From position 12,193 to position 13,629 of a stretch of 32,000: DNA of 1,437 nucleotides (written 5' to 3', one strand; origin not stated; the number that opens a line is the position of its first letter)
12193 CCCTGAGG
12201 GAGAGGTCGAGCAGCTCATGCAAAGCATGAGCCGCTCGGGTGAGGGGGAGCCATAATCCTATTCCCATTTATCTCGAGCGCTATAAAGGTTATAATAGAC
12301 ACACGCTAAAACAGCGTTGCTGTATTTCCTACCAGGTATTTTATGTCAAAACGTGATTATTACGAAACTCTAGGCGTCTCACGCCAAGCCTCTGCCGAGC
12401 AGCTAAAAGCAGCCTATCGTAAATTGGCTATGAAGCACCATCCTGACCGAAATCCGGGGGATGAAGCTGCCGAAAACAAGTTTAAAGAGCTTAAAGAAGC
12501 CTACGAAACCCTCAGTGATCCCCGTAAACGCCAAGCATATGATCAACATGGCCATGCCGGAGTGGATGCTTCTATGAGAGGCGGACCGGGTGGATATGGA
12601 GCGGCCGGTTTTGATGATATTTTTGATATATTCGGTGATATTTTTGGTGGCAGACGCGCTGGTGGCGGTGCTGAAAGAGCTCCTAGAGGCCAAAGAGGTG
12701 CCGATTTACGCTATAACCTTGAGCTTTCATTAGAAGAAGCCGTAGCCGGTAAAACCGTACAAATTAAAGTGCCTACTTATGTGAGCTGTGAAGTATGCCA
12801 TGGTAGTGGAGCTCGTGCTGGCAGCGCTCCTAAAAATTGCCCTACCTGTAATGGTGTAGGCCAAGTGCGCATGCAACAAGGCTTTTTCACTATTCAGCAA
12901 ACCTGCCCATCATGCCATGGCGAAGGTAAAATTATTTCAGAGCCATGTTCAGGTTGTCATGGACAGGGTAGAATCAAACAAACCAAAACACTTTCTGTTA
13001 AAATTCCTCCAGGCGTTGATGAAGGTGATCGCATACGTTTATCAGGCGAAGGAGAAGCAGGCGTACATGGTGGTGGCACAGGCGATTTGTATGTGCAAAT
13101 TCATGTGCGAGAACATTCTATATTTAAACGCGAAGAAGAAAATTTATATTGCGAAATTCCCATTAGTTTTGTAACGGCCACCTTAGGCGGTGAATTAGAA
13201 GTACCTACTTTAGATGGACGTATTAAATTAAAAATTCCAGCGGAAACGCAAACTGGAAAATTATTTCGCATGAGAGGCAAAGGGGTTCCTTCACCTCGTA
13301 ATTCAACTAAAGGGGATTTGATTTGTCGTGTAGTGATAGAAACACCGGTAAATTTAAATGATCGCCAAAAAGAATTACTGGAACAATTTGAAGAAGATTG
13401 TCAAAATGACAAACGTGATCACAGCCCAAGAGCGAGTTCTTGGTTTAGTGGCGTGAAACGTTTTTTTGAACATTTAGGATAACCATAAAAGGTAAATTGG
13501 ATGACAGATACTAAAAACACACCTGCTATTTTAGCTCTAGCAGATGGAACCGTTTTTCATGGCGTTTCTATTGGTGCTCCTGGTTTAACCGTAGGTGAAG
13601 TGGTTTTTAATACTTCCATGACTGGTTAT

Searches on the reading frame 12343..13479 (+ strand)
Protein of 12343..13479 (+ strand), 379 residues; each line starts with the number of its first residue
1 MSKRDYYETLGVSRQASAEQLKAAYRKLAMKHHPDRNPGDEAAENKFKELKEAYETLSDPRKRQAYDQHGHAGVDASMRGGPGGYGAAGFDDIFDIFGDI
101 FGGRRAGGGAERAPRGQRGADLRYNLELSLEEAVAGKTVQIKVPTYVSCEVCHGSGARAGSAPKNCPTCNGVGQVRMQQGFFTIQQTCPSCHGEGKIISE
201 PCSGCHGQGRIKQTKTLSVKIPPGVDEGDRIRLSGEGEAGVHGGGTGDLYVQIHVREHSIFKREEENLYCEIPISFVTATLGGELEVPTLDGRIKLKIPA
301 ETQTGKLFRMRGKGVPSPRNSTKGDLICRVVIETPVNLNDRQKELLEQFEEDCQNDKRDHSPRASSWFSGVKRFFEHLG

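Call 91: search_protein_families(library=pfam, proteins=[window:12343-13479:+], max_evalue=0.00001)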
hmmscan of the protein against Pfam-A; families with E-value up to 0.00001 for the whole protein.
window:12343-13479:+ (379 aa): 3 families
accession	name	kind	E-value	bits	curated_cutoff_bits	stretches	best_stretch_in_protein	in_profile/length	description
PF01556.23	DnaJ_C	-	3.2e-54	183.5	26.6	1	122-335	1-152/152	DnaJ C terminal domain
PF00226.36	DnaJ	-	1.2e-27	96.3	27.8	1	5-67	1-63/63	DnaJ domain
PF00684.25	DnaJ_CXXCXGXG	-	3.7e-17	62.8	32.7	1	149-209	1-65/65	DnaJ central domain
